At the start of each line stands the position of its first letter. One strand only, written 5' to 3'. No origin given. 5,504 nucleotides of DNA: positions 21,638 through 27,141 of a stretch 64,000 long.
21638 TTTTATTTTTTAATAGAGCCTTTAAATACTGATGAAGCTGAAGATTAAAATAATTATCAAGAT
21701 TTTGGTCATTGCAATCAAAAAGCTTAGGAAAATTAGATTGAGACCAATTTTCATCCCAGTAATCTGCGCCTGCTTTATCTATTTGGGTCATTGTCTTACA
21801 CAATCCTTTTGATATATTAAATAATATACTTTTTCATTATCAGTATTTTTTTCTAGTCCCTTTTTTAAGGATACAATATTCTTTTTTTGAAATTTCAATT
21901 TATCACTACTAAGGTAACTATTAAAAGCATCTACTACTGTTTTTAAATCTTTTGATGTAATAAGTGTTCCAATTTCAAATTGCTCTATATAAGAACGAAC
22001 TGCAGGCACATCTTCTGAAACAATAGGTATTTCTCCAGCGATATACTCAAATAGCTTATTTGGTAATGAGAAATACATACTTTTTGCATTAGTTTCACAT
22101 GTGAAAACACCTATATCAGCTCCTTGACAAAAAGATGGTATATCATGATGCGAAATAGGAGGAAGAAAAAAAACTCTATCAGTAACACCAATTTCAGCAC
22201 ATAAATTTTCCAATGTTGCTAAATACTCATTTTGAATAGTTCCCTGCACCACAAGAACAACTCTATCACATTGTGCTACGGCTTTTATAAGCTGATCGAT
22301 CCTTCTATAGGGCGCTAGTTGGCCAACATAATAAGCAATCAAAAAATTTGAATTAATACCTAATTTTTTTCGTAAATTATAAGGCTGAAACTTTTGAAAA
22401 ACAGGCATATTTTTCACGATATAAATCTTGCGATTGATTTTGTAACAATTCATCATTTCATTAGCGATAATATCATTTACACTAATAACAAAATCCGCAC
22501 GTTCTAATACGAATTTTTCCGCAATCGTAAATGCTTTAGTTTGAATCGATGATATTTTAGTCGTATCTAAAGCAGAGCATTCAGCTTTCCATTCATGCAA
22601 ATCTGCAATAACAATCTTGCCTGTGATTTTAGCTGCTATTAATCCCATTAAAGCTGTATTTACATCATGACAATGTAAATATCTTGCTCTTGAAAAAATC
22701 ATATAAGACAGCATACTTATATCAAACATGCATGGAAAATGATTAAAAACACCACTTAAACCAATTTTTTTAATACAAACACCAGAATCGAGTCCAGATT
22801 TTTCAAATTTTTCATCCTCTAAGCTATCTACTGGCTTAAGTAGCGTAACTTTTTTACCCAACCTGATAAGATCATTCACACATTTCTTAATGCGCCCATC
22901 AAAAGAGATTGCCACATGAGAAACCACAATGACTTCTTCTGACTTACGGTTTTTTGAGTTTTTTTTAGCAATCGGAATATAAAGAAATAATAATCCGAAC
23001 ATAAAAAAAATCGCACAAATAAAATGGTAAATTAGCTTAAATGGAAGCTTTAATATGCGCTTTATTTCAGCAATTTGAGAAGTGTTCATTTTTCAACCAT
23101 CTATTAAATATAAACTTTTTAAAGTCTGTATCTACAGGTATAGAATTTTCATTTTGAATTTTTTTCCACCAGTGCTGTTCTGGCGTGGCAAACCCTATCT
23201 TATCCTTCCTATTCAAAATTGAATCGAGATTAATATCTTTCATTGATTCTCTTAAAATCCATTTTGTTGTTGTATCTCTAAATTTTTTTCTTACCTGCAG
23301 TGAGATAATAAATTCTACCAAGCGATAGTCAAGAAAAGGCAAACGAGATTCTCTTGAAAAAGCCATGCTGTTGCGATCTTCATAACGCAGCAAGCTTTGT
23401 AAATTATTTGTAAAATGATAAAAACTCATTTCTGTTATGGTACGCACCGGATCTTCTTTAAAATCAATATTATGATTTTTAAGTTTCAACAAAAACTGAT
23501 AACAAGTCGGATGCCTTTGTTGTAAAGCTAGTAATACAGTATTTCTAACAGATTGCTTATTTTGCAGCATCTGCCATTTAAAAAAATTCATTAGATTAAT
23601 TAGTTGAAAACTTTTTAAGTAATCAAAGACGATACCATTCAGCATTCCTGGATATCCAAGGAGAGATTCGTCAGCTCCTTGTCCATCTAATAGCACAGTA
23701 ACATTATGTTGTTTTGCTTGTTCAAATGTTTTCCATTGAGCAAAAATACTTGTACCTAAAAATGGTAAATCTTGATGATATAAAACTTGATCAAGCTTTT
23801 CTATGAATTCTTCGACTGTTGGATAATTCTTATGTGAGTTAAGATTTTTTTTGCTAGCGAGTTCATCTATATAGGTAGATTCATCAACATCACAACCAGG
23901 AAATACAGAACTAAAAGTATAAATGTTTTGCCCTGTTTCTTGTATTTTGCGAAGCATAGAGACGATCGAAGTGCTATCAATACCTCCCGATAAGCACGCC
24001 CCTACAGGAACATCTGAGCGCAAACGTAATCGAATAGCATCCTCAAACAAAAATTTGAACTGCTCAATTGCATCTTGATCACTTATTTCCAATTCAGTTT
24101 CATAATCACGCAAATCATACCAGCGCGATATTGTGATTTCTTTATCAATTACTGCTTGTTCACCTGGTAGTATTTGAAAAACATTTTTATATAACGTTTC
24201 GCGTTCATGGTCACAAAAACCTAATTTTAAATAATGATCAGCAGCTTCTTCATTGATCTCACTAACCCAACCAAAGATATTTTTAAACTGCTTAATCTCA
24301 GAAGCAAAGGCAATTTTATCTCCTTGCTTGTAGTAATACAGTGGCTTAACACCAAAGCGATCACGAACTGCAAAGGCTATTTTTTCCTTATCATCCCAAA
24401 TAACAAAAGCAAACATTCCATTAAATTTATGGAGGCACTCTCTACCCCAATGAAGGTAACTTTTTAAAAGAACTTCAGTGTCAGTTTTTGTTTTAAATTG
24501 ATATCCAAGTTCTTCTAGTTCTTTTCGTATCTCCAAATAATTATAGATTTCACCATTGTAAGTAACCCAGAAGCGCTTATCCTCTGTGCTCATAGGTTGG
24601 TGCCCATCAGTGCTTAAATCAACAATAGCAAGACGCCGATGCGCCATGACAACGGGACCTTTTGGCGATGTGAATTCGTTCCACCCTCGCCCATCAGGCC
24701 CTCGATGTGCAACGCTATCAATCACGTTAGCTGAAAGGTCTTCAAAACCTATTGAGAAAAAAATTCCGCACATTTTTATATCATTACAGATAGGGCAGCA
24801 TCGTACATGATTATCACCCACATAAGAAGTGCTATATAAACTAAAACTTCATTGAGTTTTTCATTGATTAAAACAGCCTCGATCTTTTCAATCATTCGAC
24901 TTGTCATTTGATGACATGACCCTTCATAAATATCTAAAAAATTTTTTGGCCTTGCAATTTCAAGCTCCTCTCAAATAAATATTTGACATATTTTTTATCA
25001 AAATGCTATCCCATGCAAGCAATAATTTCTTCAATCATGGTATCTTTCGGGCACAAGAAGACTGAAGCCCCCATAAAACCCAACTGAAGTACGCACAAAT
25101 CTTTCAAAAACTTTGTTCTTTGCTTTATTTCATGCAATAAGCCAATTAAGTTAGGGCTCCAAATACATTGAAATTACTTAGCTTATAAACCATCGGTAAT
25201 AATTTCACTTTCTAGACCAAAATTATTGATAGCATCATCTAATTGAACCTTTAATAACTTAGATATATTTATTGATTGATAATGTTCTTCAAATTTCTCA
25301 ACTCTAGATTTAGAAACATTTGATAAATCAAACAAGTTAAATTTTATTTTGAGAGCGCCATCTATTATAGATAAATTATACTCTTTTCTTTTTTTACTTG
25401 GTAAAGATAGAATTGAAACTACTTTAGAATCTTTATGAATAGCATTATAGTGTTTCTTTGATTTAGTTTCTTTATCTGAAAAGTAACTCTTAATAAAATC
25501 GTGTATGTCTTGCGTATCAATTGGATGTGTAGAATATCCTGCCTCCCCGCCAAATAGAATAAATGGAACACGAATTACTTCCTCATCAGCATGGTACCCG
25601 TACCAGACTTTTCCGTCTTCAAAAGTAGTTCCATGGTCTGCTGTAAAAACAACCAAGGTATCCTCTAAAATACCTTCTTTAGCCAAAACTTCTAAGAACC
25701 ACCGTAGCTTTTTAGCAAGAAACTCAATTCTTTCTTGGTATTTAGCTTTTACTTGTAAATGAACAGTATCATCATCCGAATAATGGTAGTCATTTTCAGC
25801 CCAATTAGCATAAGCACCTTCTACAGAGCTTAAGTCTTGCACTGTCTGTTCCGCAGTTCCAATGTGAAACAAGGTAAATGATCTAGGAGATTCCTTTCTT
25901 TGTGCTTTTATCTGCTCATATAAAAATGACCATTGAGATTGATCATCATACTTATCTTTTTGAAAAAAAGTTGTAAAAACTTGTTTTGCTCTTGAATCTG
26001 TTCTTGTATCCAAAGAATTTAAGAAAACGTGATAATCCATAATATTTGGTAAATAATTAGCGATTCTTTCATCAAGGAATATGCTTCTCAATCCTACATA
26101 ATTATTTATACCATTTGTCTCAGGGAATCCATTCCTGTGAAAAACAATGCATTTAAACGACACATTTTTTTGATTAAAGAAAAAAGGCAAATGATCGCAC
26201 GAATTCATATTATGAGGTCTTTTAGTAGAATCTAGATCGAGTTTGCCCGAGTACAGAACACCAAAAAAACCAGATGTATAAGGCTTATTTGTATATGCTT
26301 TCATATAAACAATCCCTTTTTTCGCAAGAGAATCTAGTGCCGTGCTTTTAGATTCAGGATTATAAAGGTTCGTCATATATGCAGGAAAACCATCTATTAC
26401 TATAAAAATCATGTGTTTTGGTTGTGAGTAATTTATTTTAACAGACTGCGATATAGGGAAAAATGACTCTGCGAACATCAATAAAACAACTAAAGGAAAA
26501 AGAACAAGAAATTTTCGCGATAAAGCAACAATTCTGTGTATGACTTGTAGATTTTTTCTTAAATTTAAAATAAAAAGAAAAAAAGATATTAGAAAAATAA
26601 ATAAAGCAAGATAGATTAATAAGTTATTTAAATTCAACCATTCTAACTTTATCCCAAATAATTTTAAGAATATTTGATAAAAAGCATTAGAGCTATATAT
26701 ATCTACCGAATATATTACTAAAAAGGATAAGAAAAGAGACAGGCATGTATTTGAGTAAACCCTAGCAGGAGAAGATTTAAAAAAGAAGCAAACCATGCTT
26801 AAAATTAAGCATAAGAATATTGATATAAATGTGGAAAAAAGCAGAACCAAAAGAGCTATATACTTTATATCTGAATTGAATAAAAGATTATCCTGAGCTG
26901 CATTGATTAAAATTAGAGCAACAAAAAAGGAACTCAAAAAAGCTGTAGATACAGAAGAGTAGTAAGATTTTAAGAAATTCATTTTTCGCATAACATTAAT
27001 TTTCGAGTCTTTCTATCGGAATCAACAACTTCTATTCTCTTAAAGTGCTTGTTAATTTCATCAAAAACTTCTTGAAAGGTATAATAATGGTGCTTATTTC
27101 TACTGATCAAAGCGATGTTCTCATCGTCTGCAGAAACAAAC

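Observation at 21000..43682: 22.7-kb, 19-gene single-strand glycan locus next to tRNA-Ser in a tlc-bearing, reduced-looking genome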

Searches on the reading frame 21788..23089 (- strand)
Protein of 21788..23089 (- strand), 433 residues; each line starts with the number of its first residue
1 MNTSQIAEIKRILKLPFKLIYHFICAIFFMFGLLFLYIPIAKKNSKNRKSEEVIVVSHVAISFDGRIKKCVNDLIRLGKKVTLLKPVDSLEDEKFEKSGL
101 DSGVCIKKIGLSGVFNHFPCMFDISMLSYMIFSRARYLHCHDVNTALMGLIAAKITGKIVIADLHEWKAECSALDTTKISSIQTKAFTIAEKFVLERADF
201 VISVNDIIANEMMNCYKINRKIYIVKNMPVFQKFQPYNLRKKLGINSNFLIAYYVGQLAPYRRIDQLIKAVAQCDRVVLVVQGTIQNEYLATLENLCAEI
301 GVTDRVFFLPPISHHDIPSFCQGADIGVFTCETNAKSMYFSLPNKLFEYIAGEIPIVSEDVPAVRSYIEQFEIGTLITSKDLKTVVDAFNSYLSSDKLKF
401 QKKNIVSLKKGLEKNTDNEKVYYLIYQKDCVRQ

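Call 5: search_protein_families(library=pfam, proteins=[window:21788-23089:-], max_evalue=0.01)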
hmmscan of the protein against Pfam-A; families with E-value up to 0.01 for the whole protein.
window:21788-23089:- (433 aa): 5 families
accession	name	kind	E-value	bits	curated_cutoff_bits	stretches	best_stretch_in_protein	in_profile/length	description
PF00534.26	Glycos_transf_1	-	1.7e-21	77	26.4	1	239-398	5-161/172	Glycosyl transferases group 1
PF13692.12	Glyco_trans_1_4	-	1e-12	49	27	1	253-393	5-140/142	Glycosyl transferases group 1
PF13439.12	Glyco_transf_4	-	5.8e-05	23.6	28.5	1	131-227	67-164/170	Glycosyltransferase Family 4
PF13524.12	Glyco_trans_1_2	-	0.00031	21.1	25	1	305-398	28-117/144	Glycosyl transferase-like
PF13579.12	Glyco_trans_4_4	-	0.0026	18.6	29.7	1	134-212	71-142/158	Glycosyl transferase 4-like domain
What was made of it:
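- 21788..23089 (-): Gene 18: second GT4 glycosyltransferase with an N-terminal TM segment. Glycos_transf_1 77 bits (call 5).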

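Call 9: search_protein_families(library=ncbifam, proteins=[window:21788-23089:-], max_evalue=0.001)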
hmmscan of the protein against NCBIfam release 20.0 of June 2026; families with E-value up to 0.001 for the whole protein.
window:21788-23089:- (433 aa): 13 families
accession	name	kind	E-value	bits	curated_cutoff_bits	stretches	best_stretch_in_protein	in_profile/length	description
TIGR04063.1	stp3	hypoth_equivalog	9.3e-14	51.1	442.05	1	138-401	96-370/397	TIGR04063 family PEP-CTERM/XrtA system glycosyltransferase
TIGR03449.1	mycothiol_MshA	equivalog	3.8e-13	49.1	462.5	1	183-399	150-373/406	D-inositol-3-phosphate glycosyltransferase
TIGR03999.1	thiol_BshA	equivalog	6.3e-12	45.1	273.7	1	173-408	119-353/375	N-acetyl-alpha-D-glucosaminyl L-malate synthase BshA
NF047676.1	TeichurnBiosyTuaH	equivalog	1.2e-10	40.9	550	1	167-424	129-379/384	teichuronic acid biosynthesis protein TuaH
NF038255.1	exopoly_VpsD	equivalog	5.7e-10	38.6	300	1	194-382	153-336/381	VpsD family glycosyltransferase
TIGR02149.1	glgA_Coryne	subfamily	9e-10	38.2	302.4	1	131-389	80-341/391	glycogen synthase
NF041010.1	glycosy_Agl16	equivalog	4.3e-09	35.7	575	1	183-387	119-313/352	glycosylation protein Agl16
NF007640.0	PRK10307.1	subfamily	6.6e-08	31.9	276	1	177-419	152-394/411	WcaI family glycosyltransferase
TIGR03088.1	stp2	hypoth_equivalog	8e-08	31.7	409.05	1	221-399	161-342/374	TIGR03088 family PEP-CTERM/XrtA system glycosyltransferase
NF047684.1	TeichurnBiosyTuaC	equivalog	8.3e-08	31.5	550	1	194-415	161-372/391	teichuronic acid biosynthesis protein TuaC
TIGR04157.1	glyco_rSAM_CFB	subfamily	1.1e-07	31.2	400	1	189-422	161-393/406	TIGR04157 family glycosyltransferase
NF038298.1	EPS_HpsO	equivalog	1.4e-07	30.7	575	1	187-394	136-351/388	hormogonium polysaccharide biosynthesis glycosyltransferase HpsO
NF041876.1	EPS_EpsE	equivalog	7.3e-06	25.5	400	1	196-398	160-364/389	exopolysaccharide biosynthesis GT4 family glycosyltransferase EpsE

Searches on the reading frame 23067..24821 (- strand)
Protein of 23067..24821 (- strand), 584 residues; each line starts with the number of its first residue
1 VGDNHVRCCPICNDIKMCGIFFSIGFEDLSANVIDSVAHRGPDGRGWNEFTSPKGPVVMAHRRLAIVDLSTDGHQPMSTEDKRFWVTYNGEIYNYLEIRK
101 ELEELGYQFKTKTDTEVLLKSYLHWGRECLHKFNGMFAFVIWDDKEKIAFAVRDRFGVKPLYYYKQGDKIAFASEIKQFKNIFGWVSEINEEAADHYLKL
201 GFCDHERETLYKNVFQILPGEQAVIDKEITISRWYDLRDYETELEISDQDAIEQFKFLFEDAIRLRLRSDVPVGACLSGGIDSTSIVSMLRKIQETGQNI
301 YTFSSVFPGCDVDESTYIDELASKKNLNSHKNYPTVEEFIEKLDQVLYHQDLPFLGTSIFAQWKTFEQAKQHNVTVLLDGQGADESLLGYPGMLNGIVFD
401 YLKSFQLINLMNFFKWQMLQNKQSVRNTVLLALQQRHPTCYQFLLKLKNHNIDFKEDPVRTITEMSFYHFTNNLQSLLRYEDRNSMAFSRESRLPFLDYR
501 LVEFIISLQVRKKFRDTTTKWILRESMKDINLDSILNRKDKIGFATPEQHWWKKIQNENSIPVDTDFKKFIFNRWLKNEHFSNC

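Call 5: search_protein_families(library=pfam, proteins=[window:23067-24821:-], max_evalue=0.01)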
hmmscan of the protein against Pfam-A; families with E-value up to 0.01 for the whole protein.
window:23067-24821:- (584 aa): 4 families
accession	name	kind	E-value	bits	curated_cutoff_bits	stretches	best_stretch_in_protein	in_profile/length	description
PF00733.27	Asn_synthase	-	1.4e-64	219.5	21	1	257-554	4-298/354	Asparagine synthase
PF13537.11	GATase_7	-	4.3e-49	166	25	1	61-180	1-122/123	Glutamine amidotransferase domain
PF13522.11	GATase_6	-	8.4e-44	149.2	27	1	54-175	9-130/130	Glutamine amidotransferase domain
PF12481.13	DUF3700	-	0.002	18.1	27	1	129-172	125-169/228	Aluminium induced protein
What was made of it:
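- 23067..24773 (-): Gene 17: AsnB-type amidotransferase 2 (start corrected to ATG 24773). Asn_synthase 219.5 bits (call 5).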

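Call 9: search_protein_families(library=ncbifam, proteins=[window:23067-24821:-], max_evalue=0.001)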
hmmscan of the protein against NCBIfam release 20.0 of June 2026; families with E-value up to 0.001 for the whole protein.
window:23067-24821:- (584 aa): 9 families
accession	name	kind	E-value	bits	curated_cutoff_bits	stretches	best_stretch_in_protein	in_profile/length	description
TIGR01536.1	asn_synth_AEB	equivalog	3.5e-130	435.4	267.1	1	18-544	1-517/517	asparagine synthase (glutamine-hydrolyzing)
TIGR03108.1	eps_aminotran_1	hypoth_equivalog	1.1e-98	331.6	816.9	2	31-390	22-374/628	XrtA/PEP-CTERM system amidotransferase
NF033535.1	lass_lactam_cya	exception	1.7e-86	291.2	525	2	32-387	22-376/668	lasso peptide isopeptide bond-forming cyclase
TIGR03104.1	trio_amidotrans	equivalog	4.9e-81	272.7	570.1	1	17-540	1-518/589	N-acetylglutaminylglutamine amidotransferase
NF006949.0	PRK09431.1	equivalog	3.6e-69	233.7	499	3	17-198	1-181/554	asparagine synthase B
NF033561.1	macrolact_Ik_Al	subfamily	1.8e-12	46.7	300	1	129-544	75-492/561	albusnodin/ikarugamycin family macrolactam cyclase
TIGR01134.1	purF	equivalog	1.1e-11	44.7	350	1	57-183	66-203/432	amidophosphoribosyltransferase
NF001484.0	PRK00331.1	subfamily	2.2e-09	36.2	381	1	54-180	64-199/601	isomerizing glutamine--fructose-6-phosphate transaminase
TIGR01135.1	glmS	equivalog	1.2e-08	34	418.05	1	57-147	66-167/607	glutamine--fructose-6-phosphate transaminase (isomerizing)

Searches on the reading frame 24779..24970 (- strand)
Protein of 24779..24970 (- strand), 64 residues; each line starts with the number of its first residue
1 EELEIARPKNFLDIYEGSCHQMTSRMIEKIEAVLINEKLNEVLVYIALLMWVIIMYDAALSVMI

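Call 92: search_protein_families(library=pfam, proteins=[window:24779-24970:-], max_evalue=1)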
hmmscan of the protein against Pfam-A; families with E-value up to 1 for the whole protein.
seq(64 aa): 1 family
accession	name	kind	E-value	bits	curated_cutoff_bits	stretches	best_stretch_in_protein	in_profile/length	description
PF02350.25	Epimerase_2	-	0.013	14.8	30.6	1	1-45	30-74/347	UDP-N-acetylglucosamine 2-epimerase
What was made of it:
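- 24836..24970 (-): Relic of a UDP-GlcNAc 2-epimerase (wbpI/wlbD-like) gene inside the 409-nt gap. The only Pfam hit is Epimerase_2, E=0.013 (call 92).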

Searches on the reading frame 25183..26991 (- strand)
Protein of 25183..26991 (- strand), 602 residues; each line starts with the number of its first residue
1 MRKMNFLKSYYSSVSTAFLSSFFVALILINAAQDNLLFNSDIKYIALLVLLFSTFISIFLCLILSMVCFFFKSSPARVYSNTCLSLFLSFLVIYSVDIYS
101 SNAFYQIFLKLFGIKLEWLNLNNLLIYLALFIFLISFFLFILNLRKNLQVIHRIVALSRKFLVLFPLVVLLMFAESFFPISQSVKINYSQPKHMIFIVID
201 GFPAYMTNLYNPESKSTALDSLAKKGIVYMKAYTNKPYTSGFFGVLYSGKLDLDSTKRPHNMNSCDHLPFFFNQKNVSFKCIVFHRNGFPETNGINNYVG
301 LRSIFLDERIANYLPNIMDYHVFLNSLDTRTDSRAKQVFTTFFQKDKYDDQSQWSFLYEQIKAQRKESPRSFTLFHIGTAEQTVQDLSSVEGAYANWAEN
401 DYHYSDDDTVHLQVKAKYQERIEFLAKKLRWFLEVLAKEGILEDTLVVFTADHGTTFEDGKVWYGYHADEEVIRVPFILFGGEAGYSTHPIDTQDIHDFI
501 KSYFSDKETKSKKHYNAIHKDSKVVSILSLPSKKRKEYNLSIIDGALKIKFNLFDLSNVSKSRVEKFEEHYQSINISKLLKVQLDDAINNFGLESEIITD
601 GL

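Call 5: search_protein_families(library=pfam, proteins=[window:25183-26991:-], max_evalue=0.01)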
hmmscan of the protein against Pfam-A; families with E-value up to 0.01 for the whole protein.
window:25183-26991:- (602 aa): 3 families
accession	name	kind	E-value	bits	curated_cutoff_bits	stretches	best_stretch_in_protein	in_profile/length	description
PF00884.28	Sulfatase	-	4.5e-12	46.3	25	1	193-481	2-273/301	Sulfatase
PF01663.27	Phosphodiest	-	0.0014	18.8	23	0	415-464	181-232/342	Type I phosphodiesterase / nucleotide pyrophosphatase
PF02995.22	DUF229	-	0.0034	16.6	25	1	420-459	308-347/496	Protein of unknown function (DUF229)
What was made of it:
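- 25183..26991 (-): Gene 16: membrane-anchored alkaline-phosphatase/sulfatase-superfamily protein. Sulfatase 46.3 bits at residues 193-481 (call 5).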

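Call 9: search_protein_families(library=ncbifam, proteins=[window:25183-26991:-], max_evalue=0.001)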
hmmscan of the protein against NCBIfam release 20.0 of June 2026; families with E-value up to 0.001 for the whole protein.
window:25183-26991:- (602 aa): 4 families
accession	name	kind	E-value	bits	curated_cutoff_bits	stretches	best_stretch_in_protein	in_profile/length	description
TIGR03417.1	chol_sulfatase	equivalog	4.2e-11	42.4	433.45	1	415-496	252-336/500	choline-sulfatase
NF010322.0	PRK13759.1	equivalog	1.6e-10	40.1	481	1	412-483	264-335/486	arylsulfatase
NF045661.1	HdlasePehA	equivalog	4.1e-06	25.7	900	1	407-480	274-346/506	phosphoric/sulfuric ester hydrolase PehA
NF038282.1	LapC_YejM_PbgA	exception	0.00095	17.6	825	1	411-481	408-475/584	LPS biosynthesis-modulating metalloenzyme YejM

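Call 52: search_protein_families(library=pfam, proteins=[window:25183-26991:-], max_evalue=10)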
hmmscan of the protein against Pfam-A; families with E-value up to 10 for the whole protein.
window:25183-26991:- (602 aa): 4 families
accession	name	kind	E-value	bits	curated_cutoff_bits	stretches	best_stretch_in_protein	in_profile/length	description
PF00884.28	Sulfatase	-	4.5e-12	46.3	25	1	193-481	2-273/301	Sulfatase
PF01663.27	Phosphodiest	-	0.0014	18.8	23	1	415-464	181-232/342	Type I phosphodiesterase / nucleotide pyrophosphatase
PF02995.22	DUF229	-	0.0034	16.6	25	1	420-459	308-347/496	Protein of unknown function (DUF229)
PF07394.17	DUF1501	-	0.15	11.6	27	1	411-457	257-303/390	Protein of unknown function (DUF1501)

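Call 65: search_solved_structures(query=window:25183-26991:-, max_evalue=0.1)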
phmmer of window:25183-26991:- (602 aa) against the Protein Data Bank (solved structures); distinct sequences matched with E-value up to 0.1: 16.
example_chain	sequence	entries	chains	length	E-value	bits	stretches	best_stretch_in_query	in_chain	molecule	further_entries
9bes_B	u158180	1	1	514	1.2e-05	27.7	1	403-482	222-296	S1_8A Sulfatase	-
9bb9_A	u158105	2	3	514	1.2e-05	27.6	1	403-482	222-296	S1_8A sulfatase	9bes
6g5z_A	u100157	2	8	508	0.00017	23.8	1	415-491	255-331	Choline-sulfatase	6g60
7pth_A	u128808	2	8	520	0.00018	23.8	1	415-490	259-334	Choline sulfatase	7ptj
6fny_A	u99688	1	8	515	0.00018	23.7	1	415-490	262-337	Choline-sulfatase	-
6hhm_A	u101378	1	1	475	0.00037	22.7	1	398-485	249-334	Arylsulfatase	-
7oz8_AAA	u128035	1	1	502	0.00054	22.2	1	414-504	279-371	Choline-sulfatase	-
4upi_A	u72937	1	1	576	0.00072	21.8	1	408-481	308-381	SULFATASE FAMILY PROTEIN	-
9ihk_D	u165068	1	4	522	0.0011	21.2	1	396-479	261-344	Sulfatase_S1_30A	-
9bba_A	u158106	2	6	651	0.0014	20.8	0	396-463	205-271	S1_8C sulfatase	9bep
6j66_A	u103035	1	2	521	0.0039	19.3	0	432-478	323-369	Chondroitin sulfate/dermatan sulfate 4-O-endosulfatase protein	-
2qzu_A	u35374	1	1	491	0.006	18.7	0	184-264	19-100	Putative sulfatase yidJ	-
7p24_AAA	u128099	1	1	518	0.0089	18.2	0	418-479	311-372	Mucin-desulfating sulfatase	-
4mhx_A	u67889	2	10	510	0.041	16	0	432-462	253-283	N-sulphoglucosamine sulphohydrolase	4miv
7ana_AAA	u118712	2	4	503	0.068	15.2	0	416-461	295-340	N-acetylgalactosamine-6-sulfatase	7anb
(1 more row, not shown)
